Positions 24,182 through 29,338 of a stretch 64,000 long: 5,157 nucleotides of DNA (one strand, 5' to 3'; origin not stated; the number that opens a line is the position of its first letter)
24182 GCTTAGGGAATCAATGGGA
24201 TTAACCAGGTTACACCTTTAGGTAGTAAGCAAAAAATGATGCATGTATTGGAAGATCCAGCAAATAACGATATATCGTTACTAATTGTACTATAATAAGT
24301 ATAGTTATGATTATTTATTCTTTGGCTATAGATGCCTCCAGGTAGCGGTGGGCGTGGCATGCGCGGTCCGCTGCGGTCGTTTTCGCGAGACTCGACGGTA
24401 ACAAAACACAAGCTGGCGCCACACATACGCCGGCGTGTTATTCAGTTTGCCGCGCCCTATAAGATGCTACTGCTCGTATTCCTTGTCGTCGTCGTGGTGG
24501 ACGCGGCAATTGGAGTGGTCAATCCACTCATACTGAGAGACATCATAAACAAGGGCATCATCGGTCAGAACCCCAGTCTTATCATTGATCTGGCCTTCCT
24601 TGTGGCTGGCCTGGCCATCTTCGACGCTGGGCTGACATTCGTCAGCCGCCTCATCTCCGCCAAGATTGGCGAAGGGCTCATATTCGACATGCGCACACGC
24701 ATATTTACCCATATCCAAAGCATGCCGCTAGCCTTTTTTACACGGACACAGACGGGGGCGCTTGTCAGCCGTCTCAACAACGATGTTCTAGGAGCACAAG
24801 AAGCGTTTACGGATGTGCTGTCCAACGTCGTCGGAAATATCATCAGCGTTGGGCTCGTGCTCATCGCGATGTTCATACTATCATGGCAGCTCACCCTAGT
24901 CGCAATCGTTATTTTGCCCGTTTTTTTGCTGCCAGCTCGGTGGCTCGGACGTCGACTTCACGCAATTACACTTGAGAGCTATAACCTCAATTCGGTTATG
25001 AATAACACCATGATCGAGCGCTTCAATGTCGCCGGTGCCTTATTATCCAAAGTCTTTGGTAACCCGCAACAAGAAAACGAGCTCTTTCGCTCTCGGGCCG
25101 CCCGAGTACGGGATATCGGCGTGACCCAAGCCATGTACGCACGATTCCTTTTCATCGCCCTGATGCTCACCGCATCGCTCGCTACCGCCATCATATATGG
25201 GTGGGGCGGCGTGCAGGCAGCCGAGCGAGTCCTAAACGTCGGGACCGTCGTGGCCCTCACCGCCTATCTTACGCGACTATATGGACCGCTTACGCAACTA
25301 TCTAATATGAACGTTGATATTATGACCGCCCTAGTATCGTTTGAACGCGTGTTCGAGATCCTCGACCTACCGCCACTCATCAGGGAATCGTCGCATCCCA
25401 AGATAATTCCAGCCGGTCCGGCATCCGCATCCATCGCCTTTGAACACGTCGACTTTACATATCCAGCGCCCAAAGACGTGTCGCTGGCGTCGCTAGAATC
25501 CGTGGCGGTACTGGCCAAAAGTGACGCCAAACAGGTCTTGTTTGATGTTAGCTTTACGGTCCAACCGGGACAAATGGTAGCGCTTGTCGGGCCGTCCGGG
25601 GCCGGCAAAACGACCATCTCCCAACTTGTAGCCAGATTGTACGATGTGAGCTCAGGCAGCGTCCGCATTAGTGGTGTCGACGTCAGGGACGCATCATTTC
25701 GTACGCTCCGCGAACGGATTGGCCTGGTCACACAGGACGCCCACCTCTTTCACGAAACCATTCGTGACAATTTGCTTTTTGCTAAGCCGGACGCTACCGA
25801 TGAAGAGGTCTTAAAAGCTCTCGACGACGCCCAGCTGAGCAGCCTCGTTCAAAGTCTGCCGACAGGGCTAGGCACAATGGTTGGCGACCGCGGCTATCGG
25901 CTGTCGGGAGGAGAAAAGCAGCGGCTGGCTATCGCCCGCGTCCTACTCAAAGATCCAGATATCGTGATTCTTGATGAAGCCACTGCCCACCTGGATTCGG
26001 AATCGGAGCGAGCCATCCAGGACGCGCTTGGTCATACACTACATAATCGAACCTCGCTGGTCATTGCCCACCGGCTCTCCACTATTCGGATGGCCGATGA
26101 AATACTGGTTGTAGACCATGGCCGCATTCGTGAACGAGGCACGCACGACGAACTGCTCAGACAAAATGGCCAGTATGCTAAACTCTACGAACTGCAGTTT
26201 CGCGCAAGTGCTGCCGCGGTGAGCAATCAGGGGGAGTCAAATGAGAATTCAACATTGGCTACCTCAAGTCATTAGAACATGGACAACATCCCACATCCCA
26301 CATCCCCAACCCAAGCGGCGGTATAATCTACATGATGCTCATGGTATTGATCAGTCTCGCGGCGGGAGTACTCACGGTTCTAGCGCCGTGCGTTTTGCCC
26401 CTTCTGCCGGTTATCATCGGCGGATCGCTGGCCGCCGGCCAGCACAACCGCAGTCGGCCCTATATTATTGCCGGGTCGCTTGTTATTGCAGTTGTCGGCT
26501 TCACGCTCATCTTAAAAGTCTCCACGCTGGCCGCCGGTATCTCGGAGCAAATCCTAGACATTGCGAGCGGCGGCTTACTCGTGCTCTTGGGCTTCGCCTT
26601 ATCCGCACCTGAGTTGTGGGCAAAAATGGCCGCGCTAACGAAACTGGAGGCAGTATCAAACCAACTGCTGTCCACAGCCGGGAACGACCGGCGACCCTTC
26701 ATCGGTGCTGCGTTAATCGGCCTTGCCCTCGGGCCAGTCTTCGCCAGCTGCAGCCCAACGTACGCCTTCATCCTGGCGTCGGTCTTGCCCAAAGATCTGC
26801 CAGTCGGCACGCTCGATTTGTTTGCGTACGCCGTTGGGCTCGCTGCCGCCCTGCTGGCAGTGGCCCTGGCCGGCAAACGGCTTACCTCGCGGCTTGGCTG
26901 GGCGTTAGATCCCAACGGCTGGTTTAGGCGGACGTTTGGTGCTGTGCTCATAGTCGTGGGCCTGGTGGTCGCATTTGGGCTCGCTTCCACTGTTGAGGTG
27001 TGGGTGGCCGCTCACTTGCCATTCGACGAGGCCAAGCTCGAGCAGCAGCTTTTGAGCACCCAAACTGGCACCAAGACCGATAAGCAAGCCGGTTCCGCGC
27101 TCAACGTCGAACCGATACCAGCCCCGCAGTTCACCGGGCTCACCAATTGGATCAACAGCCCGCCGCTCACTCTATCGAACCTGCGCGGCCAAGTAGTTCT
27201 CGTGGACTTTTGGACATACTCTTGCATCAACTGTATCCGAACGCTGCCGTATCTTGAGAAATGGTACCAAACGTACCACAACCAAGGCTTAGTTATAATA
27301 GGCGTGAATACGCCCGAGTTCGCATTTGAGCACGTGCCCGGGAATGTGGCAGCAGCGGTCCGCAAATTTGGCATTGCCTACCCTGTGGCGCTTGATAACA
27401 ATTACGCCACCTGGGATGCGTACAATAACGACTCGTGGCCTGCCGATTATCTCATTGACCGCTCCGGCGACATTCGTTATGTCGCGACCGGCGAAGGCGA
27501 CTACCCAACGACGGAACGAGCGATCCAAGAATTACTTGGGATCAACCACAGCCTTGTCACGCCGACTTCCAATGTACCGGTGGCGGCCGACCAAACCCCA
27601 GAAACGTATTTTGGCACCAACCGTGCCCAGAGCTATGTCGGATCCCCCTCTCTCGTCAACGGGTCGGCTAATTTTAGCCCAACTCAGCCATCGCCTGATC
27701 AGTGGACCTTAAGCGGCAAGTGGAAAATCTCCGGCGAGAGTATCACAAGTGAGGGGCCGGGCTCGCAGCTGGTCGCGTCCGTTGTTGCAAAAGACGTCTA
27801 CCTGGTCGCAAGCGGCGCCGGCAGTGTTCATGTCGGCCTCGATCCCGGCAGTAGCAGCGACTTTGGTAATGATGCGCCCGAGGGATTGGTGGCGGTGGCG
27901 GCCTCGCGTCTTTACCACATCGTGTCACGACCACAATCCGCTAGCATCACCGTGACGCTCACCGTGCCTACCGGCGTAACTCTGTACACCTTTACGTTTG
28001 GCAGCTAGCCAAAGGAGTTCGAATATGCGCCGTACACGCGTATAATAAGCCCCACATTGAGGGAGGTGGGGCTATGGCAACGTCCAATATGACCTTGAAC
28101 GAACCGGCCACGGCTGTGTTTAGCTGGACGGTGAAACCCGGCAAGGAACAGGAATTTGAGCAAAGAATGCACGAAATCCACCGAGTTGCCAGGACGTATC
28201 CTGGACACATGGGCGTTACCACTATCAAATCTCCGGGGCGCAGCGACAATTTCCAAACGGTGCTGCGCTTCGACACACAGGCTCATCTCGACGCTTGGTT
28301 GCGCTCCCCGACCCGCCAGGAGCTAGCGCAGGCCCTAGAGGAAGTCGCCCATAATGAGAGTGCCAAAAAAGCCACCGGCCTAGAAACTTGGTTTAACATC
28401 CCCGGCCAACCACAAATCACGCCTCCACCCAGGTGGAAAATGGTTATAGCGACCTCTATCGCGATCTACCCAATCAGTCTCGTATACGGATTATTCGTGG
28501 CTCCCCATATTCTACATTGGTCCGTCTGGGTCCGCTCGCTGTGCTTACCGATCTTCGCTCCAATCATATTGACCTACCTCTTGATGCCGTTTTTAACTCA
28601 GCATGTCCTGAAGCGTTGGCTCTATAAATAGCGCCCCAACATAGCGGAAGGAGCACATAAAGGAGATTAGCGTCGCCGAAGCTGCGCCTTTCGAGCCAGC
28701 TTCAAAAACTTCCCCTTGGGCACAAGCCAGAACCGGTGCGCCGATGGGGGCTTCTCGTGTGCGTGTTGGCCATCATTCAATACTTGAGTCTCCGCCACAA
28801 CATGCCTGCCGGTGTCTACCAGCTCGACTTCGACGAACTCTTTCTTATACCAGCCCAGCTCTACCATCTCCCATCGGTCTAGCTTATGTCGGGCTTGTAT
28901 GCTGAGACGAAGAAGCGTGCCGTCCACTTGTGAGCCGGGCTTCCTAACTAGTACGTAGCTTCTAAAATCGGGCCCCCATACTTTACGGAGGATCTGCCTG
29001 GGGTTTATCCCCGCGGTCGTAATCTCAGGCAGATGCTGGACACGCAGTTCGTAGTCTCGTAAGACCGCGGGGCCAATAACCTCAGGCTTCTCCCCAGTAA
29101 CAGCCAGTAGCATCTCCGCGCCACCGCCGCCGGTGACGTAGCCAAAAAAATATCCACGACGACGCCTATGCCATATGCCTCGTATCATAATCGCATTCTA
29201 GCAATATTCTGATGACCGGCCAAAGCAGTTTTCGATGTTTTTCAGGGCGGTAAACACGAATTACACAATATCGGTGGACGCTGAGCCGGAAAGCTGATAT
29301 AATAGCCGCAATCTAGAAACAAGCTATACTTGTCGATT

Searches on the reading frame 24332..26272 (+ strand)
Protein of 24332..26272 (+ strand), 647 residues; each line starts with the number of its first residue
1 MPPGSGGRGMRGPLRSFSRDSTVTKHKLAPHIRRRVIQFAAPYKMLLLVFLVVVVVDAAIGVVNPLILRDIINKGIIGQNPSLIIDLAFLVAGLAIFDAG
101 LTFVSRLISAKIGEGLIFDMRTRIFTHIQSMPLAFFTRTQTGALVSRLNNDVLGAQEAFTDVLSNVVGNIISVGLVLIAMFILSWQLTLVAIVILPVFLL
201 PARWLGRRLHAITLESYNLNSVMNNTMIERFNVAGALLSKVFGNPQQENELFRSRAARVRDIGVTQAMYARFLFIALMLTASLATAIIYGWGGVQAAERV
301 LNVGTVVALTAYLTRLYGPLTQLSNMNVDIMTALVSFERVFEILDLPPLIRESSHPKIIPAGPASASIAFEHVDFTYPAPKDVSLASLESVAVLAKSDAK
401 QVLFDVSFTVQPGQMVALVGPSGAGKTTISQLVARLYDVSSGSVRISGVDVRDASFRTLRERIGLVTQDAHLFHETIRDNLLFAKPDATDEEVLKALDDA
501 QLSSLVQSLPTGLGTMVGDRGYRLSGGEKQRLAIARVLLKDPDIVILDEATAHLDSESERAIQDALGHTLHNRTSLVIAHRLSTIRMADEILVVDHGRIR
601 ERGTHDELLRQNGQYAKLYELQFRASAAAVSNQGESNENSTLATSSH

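Call 69: search_protein_families(library=pfam, proteins=[window:24332-26272:+], max_evalue=0.0001)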
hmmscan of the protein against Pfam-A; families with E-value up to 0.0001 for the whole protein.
window:24332-26272:+ (647 aa): 4 families
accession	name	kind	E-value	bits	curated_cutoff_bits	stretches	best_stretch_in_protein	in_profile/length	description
PF00664.28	ABC_membrane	-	2e-35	123.3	28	1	48-320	2-274/274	ABC transporter transmembrane region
PF00005.33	ABC_tran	-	3.2e-33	115.7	25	1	404-552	2-137/137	ABC transporter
PF02463.25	SMC_N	-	1.2e-06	28.6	40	1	451-595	118-212/220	RecF/RecN/SMC N terminal domain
PF13604.12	AAA_30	-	7e-05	23.1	27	0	409-551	14-98/191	AAA domain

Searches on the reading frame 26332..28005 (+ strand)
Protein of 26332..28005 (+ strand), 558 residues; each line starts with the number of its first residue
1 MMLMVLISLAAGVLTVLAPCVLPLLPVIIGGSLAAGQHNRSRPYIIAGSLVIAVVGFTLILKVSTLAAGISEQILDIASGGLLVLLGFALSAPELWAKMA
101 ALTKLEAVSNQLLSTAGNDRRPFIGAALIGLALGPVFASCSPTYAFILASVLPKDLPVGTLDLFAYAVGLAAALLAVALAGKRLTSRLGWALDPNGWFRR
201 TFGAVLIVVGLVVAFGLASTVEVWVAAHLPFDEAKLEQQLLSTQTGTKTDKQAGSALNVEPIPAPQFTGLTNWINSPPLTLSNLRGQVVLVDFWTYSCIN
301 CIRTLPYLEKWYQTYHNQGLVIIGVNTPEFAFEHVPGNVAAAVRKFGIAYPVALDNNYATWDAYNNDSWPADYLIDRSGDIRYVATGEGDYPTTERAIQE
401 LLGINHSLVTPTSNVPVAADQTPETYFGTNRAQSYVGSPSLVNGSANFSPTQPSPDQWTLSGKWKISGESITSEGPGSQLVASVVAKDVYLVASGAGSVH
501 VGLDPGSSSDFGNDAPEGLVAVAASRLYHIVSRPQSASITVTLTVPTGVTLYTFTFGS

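Call 69: search_protein_families(library=pfam, proteins=[window:26332-28005:+], max_evalue=0.0001)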
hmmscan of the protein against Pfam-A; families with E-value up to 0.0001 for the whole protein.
window:26332-28005:+ (558 aa): 6 families
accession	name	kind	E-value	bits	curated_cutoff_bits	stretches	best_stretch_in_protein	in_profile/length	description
PF17991.7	Thioredoxin_10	-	3.1e-30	106.1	27.1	1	422-557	1-142/142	Thioredoxin like C-terminal domain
PF00578.27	AhpC-TSA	-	3e-13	50.2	26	1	264-384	5-124/124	AhpC/TSA family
PF08534.16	Redoxin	-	8.1e-13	48.8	26.6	1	277-391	19-138/148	Redoxin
PF02683.22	DsbD_TM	-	1.2e-10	41.5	27.1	1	2-212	2-213/219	Cytochrome C biogenesis protein transmembrane domain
PF13905.12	Thioredoxin_8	-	1.4e-07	32.2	27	1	286-381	1-94/94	Thioredoxin-like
PF13386.12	DsbD_2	-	3.9e-05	24.1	24.9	1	44-211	46-198/199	Cytochrome C biogenesis protein transmembrane region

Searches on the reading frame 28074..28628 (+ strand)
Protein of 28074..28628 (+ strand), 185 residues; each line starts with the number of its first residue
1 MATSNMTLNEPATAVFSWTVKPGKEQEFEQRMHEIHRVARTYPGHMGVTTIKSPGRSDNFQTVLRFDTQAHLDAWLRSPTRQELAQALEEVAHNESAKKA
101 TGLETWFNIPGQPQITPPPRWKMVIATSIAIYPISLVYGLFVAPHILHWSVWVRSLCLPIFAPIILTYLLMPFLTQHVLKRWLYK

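Call 69: search_protein_families(library=pfam, proteins=[window:28074-28628:+], max_evalue=0.0001)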
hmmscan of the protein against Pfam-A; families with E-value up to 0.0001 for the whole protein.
window:28074-28628:+ (185 aa): 1 family
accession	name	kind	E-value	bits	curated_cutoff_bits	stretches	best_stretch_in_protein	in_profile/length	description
PF03992.22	ABM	-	2e-10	41.1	23.1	1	13-84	3-75/78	Antibiotic biosynthesis monooxygenase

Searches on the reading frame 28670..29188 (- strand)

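Call 69: search_protein_families(library=pfam, proteins=[window:28670-29188:-], max_evalue=0.0001)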
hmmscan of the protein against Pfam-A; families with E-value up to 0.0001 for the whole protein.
window:28670-29188:- (173 aa): 2 families
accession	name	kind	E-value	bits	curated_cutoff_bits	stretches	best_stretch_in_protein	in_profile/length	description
PF13772.11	AIG2_2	-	4.6e-07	30.6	27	1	88-150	2-60/83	AIG2-like family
PF06094.17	GGACT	-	3.8e-06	27.9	22.8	1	78-146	45-110/120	Gamma-glutamyl cyclotransferase, AIG2-like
